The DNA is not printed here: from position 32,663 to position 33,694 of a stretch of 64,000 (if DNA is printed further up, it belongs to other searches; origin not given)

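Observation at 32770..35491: Three tandem LamG-like PEP-CTERM genes share a near-identical roughly 75-nt 3' cassette and identical terminators while bodies are divergent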

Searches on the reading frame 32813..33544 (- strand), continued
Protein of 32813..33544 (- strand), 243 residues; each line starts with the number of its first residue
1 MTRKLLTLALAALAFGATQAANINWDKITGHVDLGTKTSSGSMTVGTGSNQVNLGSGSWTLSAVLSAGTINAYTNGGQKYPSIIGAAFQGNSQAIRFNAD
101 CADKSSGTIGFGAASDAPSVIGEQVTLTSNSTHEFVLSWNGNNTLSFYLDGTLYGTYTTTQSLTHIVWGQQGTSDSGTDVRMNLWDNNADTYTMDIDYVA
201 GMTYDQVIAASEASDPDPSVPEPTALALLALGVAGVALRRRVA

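Call 63: predict_structure(alignment_id=A1)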
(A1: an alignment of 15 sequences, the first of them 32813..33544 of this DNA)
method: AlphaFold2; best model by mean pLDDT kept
length: 243 residues; sequences in the alignment: 15
mean_pLDDT: 79.5   pTM: 0.76
mean pLDDT of the five models: 79.5, 78.6, 77.4, 74.8, 73.6
residues with pLDDT >= 90: 109; 70-90: 83; 50-70: 14; < 50: 37
segments of 3 or more residues with pLDDT < 50: 1-19, 226-243
pLDDT, mean of each block of 10 residues (from residue 1): 40 37 88 92 92 92 86 76 92 90 85 82 86 94 94 94 92 80 73 92 95 78 51 42 35
secondary structure, 60 per line:
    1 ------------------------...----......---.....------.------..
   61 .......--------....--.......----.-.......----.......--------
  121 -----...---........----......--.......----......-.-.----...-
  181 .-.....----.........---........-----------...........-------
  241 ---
elements in order: E32-37 E41-45 E59-67 H76-79 E82-88 E95-101 E106-112 E126-128 E132-139 E144-149 E152-158 E163-168 H183-187 E192-200 H204-211 H223-233

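Call 68: fold_search(model_id=the predicted structure, library=pdb)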
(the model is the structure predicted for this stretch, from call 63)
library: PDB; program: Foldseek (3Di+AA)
matches with E <= 10: 1120; with E <= 0.001: 347
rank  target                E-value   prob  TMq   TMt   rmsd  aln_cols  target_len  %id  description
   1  3rsj_A                2.8e-06  1.00  0.35  0.24   7.3       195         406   12  Structure of HCRF in complex with Ganglioside GD1a (released 2011-08-17)
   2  5l21_A                3.2e-06  1.00  0.31  0.20   9.0       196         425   10  Crystal structure of BoNT/A receptor binding domain in complex with VHH C2 (released 2017-08-09)
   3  5mk6                  3.4e-06  1.00  0.32  0.21   9.0       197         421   11  Crystal structure of the receptor-binding domain of botulinum neurotoxin A1 (crystal form 1) (released 2018-03-28)
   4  2nyy_A                3.6e-06  1.00  0.34  0.09   7.3       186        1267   11  Crystal structure of botulinum neurotoxin type A complexed with monoclonal antibody CR1 (released 2006-12-26)
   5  5jmc_C                3.6e-06  1.00  0.29  0.19   9.4       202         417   11  Receptor binding domain of Botulinum neurotoxin A in complex with rat SV2C (released 2016-06-15)
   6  5jmc_G                4.2e-06  1.00  0.32  0.21   7.0       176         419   11  Receptor binding domain of Botulinum neurotoxin A in complex with rat SV2C (released 2016-06-15)
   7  3fuo                  4.2e-06  1.00  0.32  0.21   9.0       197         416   11  The Crystal structure of receptor binding domain of botulinum neurotoxin serotype A (released 2009-06-16)
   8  2ags                  4.4e-06  1.00  0.41  0.18   4.9       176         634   13  Trypanosoma rangeli Sialidase in Complex with 2-Keto-3-deoxy-D-glycero-D-galacto-2,3-difluoro-nononic acid (2,3-difluoro (released 2005-11-22)
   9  9ea9_A                4.4e-06  1.00  0.32  0.08   7.3       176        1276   12  Crystal structure of BoNT/A-NTNH-HA70 -VHH_F12-VHH_H7-Fab_NTNH complex (released 2025-09-17)
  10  5jmc_E                4.4e-06  1.00  0.32  0.21   9.0       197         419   11  Receptor binding domain of Botulinum neurotoxin A in complex with rat SV2C (released 2016-06-15)
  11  2w68_B                4.4e-06  1.00  0.33  0.39   7.4       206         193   14  ENHANCING THE RECEPTOR AFFINITY OF THE SIALIC ACID-BINDING DOMAIN OF VIBRIO CHOLERAE SIALIDASE THROUGH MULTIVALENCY (released 2008-12-30)
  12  6f0p                  4.4e-06  1.00  0.31  0.21   9.1       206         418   11  Botulinum neurotoxin A4 Hc domain (released 2018-01-10)
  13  5v38_A                5.0e-06  1.00  0.33  0.22   6.7       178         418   11  Crystal Structure of The Receptor-binding Domain of Botulinum Neurotoxin Type HA (released 2017-03-22)
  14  2fhr                  5.3e-06  1.00  0.46  0.20   5.6       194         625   14  Trypanosoma Rangeli Sialidase In Complex With 2,3- Difluorosialic Acid (Covalent Intermediate) (released 2006-01-17)
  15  5jmc_A                5.3e-06  1.00  0.31  0.20   9.0       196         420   11  Receptor binding domain of Botulinum neurotoxin A in complex with rat SV2C (released 2016-06-15)
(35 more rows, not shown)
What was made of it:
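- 32813..33544 (-): g1, body type C: 243-aa secreted ConA/LamG-like PEP-CTERM protein. It is the most polymorphic cassette. AF2 model and Foldseek in calls 63, 68.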
